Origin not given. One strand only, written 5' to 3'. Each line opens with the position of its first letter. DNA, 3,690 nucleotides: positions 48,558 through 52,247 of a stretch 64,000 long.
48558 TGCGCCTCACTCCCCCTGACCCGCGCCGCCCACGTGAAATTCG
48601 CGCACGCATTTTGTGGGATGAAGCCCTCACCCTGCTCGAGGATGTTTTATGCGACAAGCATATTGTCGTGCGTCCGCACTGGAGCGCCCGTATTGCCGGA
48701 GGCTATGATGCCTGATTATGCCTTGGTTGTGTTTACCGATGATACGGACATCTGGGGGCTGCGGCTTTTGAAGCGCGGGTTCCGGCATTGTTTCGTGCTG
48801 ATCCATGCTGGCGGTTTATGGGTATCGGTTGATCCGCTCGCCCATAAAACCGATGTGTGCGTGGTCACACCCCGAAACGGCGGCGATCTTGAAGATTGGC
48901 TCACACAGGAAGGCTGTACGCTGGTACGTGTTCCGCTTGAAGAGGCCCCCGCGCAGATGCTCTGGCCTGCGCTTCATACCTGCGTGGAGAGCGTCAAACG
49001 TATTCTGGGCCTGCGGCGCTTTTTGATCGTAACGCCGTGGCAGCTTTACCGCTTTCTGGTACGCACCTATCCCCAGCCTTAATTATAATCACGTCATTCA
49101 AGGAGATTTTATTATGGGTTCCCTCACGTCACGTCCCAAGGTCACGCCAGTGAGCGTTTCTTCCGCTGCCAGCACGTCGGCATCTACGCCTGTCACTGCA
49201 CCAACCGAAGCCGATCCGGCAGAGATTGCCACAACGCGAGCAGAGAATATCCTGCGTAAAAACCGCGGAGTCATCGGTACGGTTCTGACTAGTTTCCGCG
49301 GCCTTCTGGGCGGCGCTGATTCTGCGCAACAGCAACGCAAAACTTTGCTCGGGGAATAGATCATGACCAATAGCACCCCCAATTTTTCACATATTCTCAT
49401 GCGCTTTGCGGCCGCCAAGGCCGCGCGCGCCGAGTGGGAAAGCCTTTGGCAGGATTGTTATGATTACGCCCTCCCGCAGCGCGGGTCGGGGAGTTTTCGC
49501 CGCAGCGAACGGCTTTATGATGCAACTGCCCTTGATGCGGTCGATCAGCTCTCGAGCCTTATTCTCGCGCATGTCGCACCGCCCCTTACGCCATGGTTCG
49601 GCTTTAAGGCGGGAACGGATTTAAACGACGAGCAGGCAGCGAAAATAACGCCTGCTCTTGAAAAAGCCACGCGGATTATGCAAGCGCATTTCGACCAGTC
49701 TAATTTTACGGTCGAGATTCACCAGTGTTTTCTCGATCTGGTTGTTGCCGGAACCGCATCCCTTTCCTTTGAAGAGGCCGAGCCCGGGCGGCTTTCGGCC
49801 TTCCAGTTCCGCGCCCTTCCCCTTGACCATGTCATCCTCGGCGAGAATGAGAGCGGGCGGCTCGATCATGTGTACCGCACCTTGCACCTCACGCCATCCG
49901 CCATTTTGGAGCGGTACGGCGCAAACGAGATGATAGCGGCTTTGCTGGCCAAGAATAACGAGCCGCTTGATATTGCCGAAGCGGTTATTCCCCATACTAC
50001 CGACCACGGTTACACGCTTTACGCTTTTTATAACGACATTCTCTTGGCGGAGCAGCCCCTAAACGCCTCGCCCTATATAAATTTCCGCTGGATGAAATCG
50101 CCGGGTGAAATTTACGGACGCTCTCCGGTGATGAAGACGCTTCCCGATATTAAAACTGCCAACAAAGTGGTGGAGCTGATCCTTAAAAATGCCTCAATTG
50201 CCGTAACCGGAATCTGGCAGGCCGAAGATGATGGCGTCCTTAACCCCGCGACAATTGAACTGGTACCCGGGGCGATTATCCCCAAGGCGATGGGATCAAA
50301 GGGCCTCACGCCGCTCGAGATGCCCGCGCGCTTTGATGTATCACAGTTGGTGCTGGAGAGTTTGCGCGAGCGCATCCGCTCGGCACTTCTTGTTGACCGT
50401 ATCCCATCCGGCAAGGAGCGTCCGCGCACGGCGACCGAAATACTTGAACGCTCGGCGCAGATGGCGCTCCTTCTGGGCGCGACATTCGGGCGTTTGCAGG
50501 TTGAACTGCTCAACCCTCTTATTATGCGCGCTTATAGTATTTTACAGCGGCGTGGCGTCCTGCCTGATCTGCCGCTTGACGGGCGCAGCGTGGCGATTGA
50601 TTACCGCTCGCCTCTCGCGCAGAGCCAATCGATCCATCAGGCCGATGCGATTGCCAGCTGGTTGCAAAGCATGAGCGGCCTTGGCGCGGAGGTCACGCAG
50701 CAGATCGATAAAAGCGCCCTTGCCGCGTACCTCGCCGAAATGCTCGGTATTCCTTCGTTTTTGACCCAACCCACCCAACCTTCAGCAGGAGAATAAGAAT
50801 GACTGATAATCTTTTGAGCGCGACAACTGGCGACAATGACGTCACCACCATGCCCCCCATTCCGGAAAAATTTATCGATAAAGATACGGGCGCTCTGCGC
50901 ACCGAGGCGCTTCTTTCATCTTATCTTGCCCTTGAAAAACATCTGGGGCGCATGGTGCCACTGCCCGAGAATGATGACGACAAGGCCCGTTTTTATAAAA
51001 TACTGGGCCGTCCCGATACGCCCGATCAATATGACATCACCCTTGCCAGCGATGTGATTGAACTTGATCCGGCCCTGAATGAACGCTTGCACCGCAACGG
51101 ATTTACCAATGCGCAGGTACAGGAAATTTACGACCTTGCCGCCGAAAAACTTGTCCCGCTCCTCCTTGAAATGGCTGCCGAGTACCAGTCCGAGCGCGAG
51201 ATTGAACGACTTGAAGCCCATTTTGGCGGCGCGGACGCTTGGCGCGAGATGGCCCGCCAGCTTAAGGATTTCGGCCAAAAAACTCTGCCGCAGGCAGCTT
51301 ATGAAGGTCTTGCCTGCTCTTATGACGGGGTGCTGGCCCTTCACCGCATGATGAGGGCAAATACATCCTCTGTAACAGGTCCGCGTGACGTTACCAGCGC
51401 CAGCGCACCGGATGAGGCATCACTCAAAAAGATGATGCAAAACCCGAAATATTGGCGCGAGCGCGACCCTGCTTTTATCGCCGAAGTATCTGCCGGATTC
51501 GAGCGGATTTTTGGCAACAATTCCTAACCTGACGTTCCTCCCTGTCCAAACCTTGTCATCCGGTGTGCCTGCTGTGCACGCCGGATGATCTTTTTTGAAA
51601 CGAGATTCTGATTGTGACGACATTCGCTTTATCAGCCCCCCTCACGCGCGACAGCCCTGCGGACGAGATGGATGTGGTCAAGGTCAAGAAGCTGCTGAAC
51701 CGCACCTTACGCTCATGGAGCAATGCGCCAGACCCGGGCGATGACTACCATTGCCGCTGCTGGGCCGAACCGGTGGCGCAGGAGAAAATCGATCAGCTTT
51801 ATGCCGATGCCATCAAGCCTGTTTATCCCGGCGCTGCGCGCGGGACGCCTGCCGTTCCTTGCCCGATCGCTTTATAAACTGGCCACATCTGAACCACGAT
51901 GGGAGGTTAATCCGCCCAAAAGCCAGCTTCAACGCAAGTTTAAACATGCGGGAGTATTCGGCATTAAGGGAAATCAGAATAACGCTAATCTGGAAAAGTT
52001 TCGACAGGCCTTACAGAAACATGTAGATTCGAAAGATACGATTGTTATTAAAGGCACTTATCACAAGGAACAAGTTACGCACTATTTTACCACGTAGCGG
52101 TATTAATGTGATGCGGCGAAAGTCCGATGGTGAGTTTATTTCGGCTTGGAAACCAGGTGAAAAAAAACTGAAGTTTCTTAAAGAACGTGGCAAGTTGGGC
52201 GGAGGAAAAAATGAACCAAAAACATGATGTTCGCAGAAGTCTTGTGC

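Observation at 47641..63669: Self-contained podovirus-type head-tail-lysis locus with no integration or replication genes: candidate GTA-like system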

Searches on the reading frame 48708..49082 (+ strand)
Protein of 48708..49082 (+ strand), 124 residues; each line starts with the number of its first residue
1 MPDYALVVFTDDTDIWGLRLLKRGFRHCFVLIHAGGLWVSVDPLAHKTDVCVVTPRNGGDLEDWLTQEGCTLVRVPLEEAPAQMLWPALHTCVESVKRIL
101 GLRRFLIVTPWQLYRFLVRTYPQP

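Call 90: find_homologous_proteins(query=window:48708-49082:+, max_evalue=0.001)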
Query window:48708-49082:+ (124 aa): 195 proteins with E <= 0.001 among 195 candidates; the best 120 are listed.
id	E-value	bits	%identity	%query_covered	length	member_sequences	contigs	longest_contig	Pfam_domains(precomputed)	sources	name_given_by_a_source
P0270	1.4e-81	289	100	100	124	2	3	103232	-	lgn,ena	-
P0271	6.7e-37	144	56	94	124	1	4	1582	-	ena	-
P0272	7.8e-36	141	52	97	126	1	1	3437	-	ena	-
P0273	1.5e-34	137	51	96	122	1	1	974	-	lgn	-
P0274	2.7e-34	136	54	94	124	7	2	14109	-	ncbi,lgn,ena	-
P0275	8.6e-34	134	52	94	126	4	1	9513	-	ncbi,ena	-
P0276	7.4e-33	131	52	93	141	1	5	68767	-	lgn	-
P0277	5.9e-30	122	50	92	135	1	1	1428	-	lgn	-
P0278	4.5e-29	119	50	94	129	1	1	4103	-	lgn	-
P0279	6.1e-29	119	49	95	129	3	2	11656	-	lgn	-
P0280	1.7e-28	117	53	91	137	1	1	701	-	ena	-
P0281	2.9e-28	116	48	96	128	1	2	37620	-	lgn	-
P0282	5.4e-28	116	52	92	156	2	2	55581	-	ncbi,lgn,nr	ncbi:MAG: hypothetical protein L6Q57_02625 [Alphaproteobacteria bacterium]|nr:hypothetical protein [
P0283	7.3e-28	115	50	94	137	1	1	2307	-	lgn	-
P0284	7.5e-28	115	49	94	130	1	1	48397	-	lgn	-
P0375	1.5e-22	98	47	91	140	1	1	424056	-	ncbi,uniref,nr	ncbi:hypothetical protein [Magnetospirillum aberrantis]|uniref:Uncharacterized protein n=1 Tax=Magne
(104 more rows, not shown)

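Call 92: find_encoding_contigs(protein=P0375, flank=10000, max_places=1)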
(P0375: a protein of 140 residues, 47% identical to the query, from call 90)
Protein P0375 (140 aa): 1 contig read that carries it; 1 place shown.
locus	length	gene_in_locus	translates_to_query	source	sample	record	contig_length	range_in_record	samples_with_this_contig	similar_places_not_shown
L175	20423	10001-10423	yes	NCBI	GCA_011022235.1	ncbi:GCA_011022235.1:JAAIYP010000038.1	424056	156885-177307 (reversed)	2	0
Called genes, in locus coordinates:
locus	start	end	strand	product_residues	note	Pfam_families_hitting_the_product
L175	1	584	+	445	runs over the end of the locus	PF01523:PmbA_TldD_1st, PF19290:PmbA_TldD_2nd, PF19289:PmbA_TldD_3rd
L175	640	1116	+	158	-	PF13441:Gly-zipper_YMGG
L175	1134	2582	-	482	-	PF02386:TrkH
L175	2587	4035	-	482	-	PF02386:TrkH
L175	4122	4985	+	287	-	-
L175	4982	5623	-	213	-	PF01227:GTP_cyclohydroI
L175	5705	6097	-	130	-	PF04379:DUF525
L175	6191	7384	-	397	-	PF01053:Cys_Met_Meta_PP, PF00155:Aminotran_1_2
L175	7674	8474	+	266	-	PF00106:adh_short, PF13561:adh_short_C2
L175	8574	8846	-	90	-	-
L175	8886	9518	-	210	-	PF13443:HTH_26 (faint), PF00717:Peptidase_S24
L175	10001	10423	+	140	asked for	-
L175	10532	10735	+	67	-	-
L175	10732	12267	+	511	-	PF12236:Head-tail_con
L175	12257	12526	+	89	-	PF25181:Phage_Bbp19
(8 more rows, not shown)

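Call 98: predict_structure(alignment_id=A3)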
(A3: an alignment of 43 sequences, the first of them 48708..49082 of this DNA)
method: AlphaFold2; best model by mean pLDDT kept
length: 124 residues; sequences in the alignment: 43
mean_pLDDT: 92.6   pTM: 0.87
mean pLDDT of the five models: 92.6, 92.4, 91.4, 91.4, 91.3
residues with pLDDT >= 90: 88; 70-90: 35; 50-70: 1; < 50: 0
segments of 3 or more residues with pLDDT < 50: none
pLDDT, mean of each block of 10 residues (from residue 1): 93 85 93 96 93 91 95 94 88 95 94 97 85
secondary structure, 60 per line:
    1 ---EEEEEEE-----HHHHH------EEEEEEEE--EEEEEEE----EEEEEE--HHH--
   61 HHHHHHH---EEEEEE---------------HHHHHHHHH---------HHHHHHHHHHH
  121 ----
elements in order: E4-10 H16-20 E27-34 E37-43 E48-53 H61-67 E71-76 H92-100 H110-120

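Call 100: fold_search(model_id=the predicted structure, library=pdb)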
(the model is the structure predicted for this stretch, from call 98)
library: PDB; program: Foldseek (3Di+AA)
matches with E <= 10: 290; with E <= 0.001: 0
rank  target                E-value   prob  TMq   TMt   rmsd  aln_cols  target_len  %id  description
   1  5xfs_C                2.4e-01  0.54  0.27  0.14   7.5        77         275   16  Crystal structure of PE8-PPE15 in complex with EspG5 from M. tuberculosis (released 2017-08-30)
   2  6vj5_C                4.5e-01  0.41  0.28  0.14   7.2        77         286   14  Structure of PE25-PPE41(A124L) in complex with EspG5 chaperone from the type VII (ESX-5) secretion system (released 2021-01-27)
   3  7ns8                  6.8e-01  0.33  0.30  0.25   6.0        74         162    9  Triphosphate tunnel metalloenzyme from Sulfolobus acidocaldarius (released 2021-06-02)
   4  2h0b_D                7.2e-01  0.18  0.21  0.15  10.3        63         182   17  Crystal Structure of the second LNS/LG domain from Neurexin 1 alpha (released 2006-06-20)
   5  2r16                  7.2e-01  0.13  0.20  0.14  11.0        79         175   11  Crystal Structure of bovine neurexin 1 alpha LNS/LG domain 4 (with no splice insert) (released 2008-03-25)
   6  6pnp_A                8.6e-01  0.10  0.21  0.14  13.2       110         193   13  Crystal structure of the splice insert-free neurexin-1 LNS2 domain in complex with neurexophilin-1 (released 2019-10-09)
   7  1pz8_C                9.1e-01  0.13  0.19  0.14  11.3        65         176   14  Modulation of agrin function by alternative splicing and Ca2+ binding (released 2004-04-13)
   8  6cw1_A                9.1e-01  0.11  0.20  0.08  12.6        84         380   15  Crystal structure of Neurexin-1 alpha ectodomain fragment, L2-L3 (released 2018-09-19)
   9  6u42_6Z               9.7e-01  0.18  0.26  0.07   5.7        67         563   16  Natively decorated ciliary doublet microtubule (released 2019-11-13)
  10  6k60_A                9.7e-01  0.14  0.22  0.12  10.8        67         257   10  Structural and functional basis for HLA-G isoform recognition of immune checkpoint receptor LILRBs (released 2019-11-27)
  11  1pz8_D                9.7e-01  0.13  0.19  0.14  10.7        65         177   12  Modulation of agrin function by alternative splicing and Ca2+ binding (released 2004-04-13)
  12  6u42_6U               1.0e+00  0.16  0.26  0.07   5.8        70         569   16  Natively decorated ciliary doublet microtubule (released 2019-11-13)
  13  6pnq_A                1.0e+00  0.15  0.21  0.14  11.0        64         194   20  Crystal structure of the SS2A splice insert-containing neurexin-1 LNS2 domain in complex with neurexophilin-1 (released 2019-10-09)
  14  6u42_6Y               1.1e+00  0.12  0.20  0.05  10.4        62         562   19  Natively decorated ciliary doublet microtubule (released 2019-11-13)
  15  1pz7_A                1.2e+00  0.12  0.19  0.13  10.7        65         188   14  Modulation of agrin function by alternative splicing and Ca2+ binding (released 2004-04-13)
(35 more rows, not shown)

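Call 102: fold_search(model_id=the predicted structure, library=viral)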
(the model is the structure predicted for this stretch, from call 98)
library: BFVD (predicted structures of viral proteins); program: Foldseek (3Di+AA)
matches with E <= 10: 604; with E <= 0.001: 6
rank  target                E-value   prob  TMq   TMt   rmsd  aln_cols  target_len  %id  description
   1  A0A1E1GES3            2.7e-09  1.00  0.85  0.71   2.1       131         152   27  (no name in the UniProt tables at hand)
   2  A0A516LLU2            8.7e-08  1.00  0.74  0.48   3.0       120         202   32  (no name in the UniProt tables at hand)
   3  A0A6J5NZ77            8.5e-07  1.00  0.76  0.77   2.7       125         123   25  Uncharacterized protein [uncultured Caudovirales phage]
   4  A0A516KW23            3.6e-05  1.00  0.70  0.60   3.9       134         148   22  (no name in the UniProt tables at hand)
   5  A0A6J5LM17            6.5e-05  1.00  0.76  0.69   3.7       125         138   18  Uncharacterized protein [uncultured Caudovirales phage]
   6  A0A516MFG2            1.2e-04  1.00  0.68  0.56   3.7       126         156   24  (no name in the UniProt tables at hand)
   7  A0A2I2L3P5            3.6e-02  0.60  0.32  0.21  14.0       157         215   13  Uncharacterized protein [Orpheovirus IHUMI-LCC2]
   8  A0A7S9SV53            8.7e-02  0.47  0.34  0.36  12.6       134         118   11  (no name in the UniProt tables at hand)
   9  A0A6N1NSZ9            1.1e-01  0.25  0.29  0.17  14.3       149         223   13  Putative orfan [Tupanvirus soda lake]
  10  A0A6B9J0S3            1.2e-01  0.21  0.24  0.22  12.3       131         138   16  Uncharacterized protein [Klebsiella phage vB_KpnM_15-38_KLPPOU148]
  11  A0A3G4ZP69            1.4e-01  0.09  0.19  0.10  19.0       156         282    9  Uncharacterized protein [Terrestrivirus sp.]
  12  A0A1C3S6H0            1.9e-01  0.28  0.29  0.30  12.3       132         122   12  Uncharacterized protein [Escherichia phage vB_Eco_slurp01]
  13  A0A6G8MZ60            2.0e-01  0.38  0.29  0.34   5.4        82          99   13  Uncharacterized protein [Cedratvirus kamchatka]
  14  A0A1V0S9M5            2.1e-01  0.66  0.33  0.26   6.2        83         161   14  Uncharacterized protein [Catovirus CTV1]
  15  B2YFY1                2.5e-01  0.18  0.26  0.25   9.8       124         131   13  Uncharacterized protein [Musca hytrovirus(isolate Musca domestica/United States/Boucias/-)]
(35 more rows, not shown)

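Call 110: search_protein_families(library=ncbifam, max_evalue=0.01, proteins=[window:48708-49082:+])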
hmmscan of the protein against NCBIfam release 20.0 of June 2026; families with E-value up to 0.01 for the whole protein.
window:48708-49082:+ (124 aa): 0 families

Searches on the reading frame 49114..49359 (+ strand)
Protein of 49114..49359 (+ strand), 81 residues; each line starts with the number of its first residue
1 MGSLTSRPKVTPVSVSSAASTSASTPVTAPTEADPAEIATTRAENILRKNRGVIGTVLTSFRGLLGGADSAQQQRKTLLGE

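Call 5: search_protein_families(library=pfam, proteins=[window:49114-49359:+], max_evalue=0.01)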
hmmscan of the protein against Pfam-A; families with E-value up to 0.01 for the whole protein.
window:49114-49359:+ (81 aa): 0 families

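Call 7: search_protein_families(library=phrogs, proteins=[window:49114-49359:+], max_evalue=0.01)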
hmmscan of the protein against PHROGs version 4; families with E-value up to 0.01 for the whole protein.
window:49114-49359:+ (81 aa): 1 family
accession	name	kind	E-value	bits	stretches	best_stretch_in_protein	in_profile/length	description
phrog_831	-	unknown function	5.2e-05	24.5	1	20-80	11-69/70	-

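Call 110: search_protein_families(library=ncbifam, max_evalue=0.01, proteins=[window:49114-49359:+])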
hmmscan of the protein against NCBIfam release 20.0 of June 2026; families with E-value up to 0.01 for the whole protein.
window:49114-49359:+ (81 aa): 0 families

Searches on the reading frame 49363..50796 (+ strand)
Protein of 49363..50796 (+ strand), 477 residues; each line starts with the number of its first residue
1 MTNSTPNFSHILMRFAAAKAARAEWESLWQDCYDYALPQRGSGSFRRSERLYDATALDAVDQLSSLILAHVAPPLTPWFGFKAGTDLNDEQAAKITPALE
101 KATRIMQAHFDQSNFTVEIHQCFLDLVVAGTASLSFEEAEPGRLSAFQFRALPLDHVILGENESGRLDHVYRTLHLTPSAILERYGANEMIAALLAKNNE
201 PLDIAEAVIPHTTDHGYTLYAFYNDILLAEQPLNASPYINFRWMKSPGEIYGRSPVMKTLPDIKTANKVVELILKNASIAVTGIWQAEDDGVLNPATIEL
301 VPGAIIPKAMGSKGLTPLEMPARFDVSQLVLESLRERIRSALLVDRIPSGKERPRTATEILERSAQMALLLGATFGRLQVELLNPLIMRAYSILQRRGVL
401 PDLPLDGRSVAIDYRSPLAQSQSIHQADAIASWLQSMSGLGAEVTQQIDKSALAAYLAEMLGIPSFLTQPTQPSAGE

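Call 5: search_protein_families(library=pfam, proteins=[window:49363-50796:+], max_evalue=0.01)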
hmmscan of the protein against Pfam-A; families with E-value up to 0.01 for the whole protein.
window:49363-50796:+ (477 aa): 1 family
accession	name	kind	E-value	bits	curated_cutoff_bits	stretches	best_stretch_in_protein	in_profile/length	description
PF12236.14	Head-tail_con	-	5.7e-121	404.7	27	1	10-465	3-486/489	Bacteriophage head to tail connecting protein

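Call 8: search_protein_families(library=phrogs, proteins=[window:49363-50796:+], max_evalue=0.01)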
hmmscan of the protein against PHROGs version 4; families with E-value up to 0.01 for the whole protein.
window:49363-50796:+ (477 aa): 4 families
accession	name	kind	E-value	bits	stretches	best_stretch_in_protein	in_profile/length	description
phrog_332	-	connector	5.2e-92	310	1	9-469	12-506/560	head-tail adaptor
phrog_21643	-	unknown function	3.1e-36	125.9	1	265-470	3-214/268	-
phrog_449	-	connector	4.2e-30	105.7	1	13-465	10-471/520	head-tail adaptor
phrog_21528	-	unknown function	9e-25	88.5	1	9-213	4-218/224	-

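Call 11: find_encoding_contigs(protein=window:49363-50796:+, flank=10000, max_places=10)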
Protein window:49363-50796:+ (477 aa): 2 contigs read that carry it; 1 place shown.
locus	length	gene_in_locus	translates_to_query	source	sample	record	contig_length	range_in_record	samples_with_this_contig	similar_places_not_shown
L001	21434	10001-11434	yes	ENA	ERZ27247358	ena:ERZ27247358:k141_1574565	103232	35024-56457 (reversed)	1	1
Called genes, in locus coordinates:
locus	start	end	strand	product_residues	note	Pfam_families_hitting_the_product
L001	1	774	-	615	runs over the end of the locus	PF02776:TPP_enzyme_N, PF00205:TPP_enzyme_M, PF02775:TPP_enzyme_C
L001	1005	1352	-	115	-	-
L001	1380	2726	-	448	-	PF00919:UPF0004, PF04055:Radical_SAM, PF18693:TRAM_2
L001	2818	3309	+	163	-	-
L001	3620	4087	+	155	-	PF00583:Acetyltransf_1, PF13673:Acetyltransf_10, PF13508:Acetyltransf_7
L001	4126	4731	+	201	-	PF13302:Acetyltransf_3, PF00583:Acetyltransf_1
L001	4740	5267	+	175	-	PF13302:Acetyltransf_3, PF00583:Acetyltransf_1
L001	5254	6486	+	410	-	PF07690:MFS_1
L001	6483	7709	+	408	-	PF00202:Aminotran_3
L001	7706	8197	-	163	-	PF00578:AhpC-TSA, PF08534:Redoxin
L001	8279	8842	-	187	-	-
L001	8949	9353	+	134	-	-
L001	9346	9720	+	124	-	-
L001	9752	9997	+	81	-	-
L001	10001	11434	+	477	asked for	PF12236:Head-tail_con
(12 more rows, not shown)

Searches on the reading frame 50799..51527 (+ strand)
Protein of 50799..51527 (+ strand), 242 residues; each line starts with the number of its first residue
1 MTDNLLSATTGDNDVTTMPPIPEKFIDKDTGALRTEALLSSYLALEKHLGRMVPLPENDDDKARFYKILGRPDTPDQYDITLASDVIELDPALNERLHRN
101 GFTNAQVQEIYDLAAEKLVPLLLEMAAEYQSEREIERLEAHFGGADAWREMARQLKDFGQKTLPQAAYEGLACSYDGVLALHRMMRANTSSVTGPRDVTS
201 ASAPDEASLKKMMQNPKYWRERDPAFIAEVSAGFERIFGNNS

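Call 5: search_protein_families(library=pfam, proteins=[window:50799-51527:+], max_evalue=0.01)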
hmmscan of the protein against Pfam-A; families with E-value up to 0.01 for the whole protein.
window:50799-51527:+ (242 aa): 1 family
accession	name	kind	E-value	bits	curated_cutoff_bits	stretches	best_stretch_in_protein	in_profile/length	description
PF05396.16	Phage_T7_Capsid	-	5.5e-12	46.9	27.1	1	76-236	18-184/188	Phage T7 capsid assembly protein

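Call 8: search_protein_families(library=phrogs, proteins=[window:50799-51527:+], max_evalue=0.01)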
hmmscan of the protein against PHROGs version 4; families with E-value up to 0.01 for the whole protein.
window:50799-51527:+ (242 aa): 1 family
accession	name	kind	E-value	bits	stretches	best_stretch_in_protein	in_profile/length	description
phrog_3742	-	unknown function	6e-10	40.5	1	10-225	36-270/287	-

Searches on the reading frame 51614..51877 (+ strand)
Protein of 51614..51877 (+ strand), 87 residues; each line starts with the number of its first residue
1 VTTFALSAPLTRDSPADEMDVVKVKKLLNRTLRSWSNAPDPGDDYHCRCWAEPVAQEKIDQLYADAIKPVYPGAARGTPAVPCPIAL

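Call 68: search_protein_families(library=pfam, max_evalue=1, proteins=[window:51614-51877:+])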
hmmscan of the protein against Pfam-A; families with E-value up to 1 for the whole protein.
window:51614-51877:+ (87 aa): 0 families

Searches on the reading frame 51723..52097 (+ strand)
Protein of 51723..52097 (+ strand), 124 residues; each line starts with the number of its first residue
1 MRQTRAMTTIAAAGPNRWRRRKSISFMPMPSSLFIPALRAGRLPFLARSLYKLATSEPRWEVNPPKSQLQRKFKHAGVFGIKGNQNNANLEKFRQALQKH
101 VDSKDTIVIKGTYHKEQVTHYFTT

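Call 68: search_protein_families(library=pfam, max_evalue=1, proteins=[window:51723-52097:+])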
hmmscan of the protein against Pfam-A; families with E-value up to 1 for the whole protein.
window:51723-52097:+ (124 aa): 1 family
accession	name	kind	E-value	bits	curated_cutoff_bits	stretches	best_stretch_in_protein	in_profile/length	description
PF11429.13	Colicin_D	-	1.5e-11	44.9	25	1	68-120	1-52/84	Colicin D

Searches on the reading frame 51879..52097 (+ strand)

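Call 68: search_protein_families(library=pfam, max_evalue=1, proteins=[window:51879-52097:+])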
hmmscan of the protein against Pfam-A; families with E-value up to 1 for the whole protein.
window:51879-52097:+ (72 aa): 1 family
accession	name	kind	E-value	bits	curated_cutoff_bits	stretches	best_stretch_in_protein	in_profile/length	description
PF11429.13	Colicin_D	-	3.7e-12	46.9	25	1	16-68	1-52/84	Colicin D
